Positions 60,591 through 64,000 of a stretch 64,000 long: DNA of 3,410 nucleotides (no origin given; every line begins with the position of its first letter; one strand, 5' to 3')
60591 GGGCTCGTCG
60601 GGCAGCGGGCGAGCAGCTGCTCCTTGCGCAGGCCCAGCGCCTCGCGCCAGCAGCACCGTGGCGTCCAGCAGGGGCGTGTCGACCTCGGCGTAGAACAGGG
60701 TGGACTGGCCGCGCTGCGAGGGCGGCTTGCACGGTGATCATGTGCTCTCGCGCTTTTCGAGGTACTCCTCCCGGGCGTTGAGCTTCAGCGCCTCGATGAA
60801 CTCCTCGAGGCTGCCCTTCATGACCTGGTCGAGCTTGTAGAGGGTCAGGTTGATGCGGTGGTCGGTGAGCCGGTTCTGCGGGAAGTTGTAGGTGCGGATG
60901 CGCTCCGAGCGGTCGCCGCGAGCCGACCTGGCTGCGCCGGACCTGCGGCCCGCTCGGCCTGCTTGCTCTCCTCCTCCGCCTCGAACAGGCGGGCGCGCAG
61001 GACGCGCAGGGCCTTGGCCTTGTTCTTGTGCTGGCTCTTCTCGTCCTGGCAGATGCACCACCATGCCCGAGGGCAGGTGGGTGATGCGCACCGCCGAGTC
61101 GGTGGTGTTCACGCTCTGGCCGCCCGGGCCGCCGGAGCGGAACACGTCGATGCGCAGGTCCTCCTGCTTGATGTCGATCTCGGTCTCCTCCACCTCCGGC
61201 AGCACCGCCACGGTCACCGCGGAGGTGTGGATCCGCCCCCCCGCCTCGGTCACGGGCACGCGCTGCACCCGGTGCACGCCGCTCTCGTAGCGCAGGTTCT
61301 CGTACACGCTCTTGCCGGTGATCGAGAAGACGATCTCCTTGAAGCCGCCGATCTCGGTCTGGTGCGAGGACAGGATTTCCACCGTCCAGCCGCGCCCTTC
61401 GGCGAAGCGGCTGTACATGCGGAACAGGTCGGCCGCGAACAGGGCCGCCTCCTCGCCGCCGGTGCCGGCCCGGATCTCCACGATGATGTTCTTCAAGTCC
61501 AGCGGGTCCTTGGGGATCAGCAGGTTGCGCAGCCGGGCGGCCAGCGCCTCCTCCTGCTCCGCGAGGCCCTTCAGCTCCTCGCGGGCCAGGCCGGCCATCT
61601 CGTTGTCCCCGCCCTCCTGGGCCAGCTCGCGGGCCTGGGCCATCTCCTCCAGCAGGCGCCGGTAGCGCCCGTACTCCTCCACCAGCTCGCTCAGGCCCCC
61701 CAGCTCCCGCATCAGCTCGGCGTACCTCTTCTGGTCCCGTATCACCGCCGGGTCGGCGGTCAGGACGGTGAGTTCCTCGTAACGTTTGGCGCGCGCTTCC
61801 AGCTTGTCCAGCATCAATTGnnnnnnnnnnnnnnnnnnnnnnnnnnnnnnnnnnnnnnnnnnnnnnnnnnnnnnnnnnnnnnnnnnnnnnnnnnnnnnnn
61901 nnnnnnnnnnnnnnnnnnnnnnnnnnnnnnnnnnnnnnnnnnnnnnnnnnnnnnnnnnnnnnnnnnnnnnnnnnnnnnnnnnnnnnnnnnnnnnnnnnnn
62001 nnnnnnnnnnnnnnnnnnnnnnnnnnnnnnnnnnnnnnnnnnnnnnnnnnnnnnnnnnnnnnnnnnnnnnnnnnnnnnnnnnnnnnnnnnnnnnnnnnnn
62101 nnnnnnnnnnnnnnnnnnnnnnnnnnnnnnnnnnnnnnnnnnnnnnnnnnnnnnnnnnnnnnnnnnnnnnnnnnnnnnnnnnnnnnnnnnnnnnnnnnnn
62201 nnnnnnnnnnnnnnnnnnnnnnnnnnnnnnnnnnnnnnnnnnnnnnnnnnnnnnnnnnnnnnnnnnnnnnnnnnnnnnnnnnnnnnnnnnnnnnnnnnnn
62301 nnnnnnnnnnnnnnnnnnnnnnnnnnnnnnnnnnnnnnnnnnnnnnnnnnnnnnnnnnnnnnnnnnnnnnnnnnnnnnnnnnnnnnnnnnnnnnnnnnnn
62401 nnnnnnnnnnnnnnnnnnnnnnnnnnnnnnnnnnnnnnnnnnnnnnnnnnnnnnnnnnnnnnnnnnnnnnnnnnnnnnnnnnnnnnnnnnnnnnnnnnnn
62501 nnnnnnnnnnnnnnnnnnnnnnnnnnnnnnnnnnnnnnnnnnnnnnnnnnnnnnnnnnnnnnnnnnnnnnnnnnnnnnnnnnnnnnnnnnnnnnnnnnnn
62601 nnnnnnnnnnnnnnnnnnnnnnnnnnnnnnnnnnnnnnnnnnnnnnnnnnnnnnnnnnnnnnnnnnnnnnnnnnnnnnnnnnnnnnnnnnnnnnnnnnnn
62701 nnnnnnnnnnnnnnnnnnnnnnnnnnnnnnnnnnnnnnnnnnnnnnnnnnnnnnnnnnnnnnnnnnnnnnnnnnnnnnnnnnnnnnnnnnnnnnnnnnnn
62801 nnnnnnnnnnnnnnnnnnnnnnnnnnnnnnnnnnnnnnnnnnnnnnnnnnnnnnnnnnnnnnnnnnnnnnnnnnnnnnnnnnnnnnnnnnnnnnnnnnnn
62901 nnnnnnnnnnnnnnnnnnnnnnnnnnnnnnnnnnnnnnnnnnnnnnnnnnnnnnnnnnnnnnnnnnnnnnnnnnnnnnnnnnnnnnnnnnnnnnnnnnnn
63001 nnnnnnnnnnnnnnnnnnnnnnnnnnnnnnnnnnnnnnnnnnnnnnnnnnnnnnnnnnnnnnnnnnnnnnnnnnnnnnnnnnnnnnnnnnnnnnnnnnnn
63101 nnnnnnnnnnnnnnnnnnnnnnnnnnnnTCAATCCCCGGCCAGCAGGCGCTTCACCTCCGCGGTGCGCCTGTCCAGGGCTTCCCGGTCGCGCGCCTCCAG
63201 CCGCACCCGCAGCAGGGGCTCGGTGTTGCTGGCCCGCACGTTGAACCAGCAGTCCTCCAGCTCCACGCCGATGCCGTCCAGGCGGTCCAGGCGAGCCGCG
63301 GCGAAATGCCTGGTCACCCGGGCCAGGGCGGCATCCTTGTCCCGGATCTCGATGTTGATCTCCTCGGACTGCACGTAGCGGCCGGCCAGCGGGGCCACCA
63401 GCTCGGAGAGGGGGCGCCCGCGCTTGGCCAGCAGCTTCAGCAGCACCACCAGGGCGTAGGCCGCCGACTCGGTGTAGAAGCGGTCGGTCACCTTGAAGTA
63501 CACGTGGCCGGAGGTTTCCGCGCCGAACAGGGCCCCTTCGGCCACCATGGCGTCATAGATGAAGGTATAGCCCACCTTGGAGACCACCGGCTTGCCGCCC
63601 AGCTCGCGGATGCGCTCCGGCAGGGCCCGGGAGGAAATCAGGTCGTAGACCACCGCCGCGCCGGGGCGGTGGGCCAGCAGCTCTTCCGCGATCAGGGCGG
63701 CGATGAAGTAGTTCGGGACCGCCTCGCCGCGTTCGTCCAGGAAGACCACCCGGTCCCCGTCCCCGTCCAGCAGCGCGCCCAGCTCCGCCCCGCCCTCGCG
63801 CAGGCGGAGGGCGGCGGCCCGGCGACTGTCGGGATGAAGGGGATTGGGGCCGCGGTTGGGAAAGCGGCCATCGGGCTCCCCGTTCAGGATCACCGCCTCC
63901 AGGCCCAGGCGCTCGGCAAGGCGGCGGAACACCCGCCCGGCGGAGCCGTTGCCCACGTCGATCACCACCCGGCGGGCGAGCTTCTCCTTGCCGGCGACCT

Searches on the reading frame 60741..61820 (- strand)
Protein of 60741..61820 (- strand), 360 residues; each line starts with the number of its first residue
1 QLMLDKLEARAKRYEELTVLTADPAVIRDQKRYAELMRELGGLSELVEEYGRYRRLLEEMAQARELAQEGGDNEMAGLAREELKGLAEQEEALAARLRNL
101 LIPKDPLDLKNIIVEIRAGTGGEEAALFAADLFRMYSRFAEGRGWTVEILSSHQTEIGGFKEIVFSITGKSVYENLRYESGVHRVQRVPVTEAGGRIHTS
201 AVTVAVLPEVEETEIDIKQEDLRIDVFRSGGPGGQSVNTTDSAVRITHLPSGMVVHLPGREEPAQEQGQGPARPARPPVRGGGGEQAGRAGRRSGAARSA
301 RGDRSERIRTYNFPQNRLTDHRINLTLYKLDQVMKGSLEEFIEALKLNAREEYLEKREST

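Call 59: search_protein_families(library=pfam, max_evalue=0.0001, proteins=[window:60741-61820:-])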
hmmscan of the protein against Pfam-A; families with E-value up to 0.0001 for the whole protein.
window:60741-61820:- (360 aa): 2 families
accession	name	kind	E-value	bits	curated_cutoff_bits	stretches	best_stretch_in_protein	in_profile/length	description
PF03462.23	PCRF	-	1.1e-71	241.2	24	1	12-204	3-194/194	PCRF domain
PF00472.26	RF-1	-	1.2e-23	83.7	35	1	212-256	2-47/116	RF-1 domain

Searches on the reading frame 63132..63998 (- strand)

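Call 59: search_protein_families(library=pfam, max_evalue=0.0001, proteins=[window:63132-63998:-])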
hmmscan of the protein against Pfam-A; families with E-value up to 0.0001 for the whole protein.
window:63132-63998:- (289 aa): 3 families
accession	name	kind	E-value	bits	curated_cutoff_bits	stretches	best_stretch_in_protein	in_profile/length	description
PF02880.22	PGM_PMM_III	-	3.6e-22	79.1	20.7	1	99-204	5-111/115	Phosphoglucomutase/phosphomannomutase, alpha/beta/alpha domain III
PF02879.22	PGM_PMM_II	-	1.2e-19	71.2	29.3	1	8-91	20-103/103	Phosphoglucomutase/phosphomannomutase, alpha/beta/alpha domain II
PF00408.26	PGM_PMM_IV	-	9.5e-12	45.2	23.1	1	213-283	1-66/68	Phosphoglucomutase/phosphomannomutase, C-terminal domain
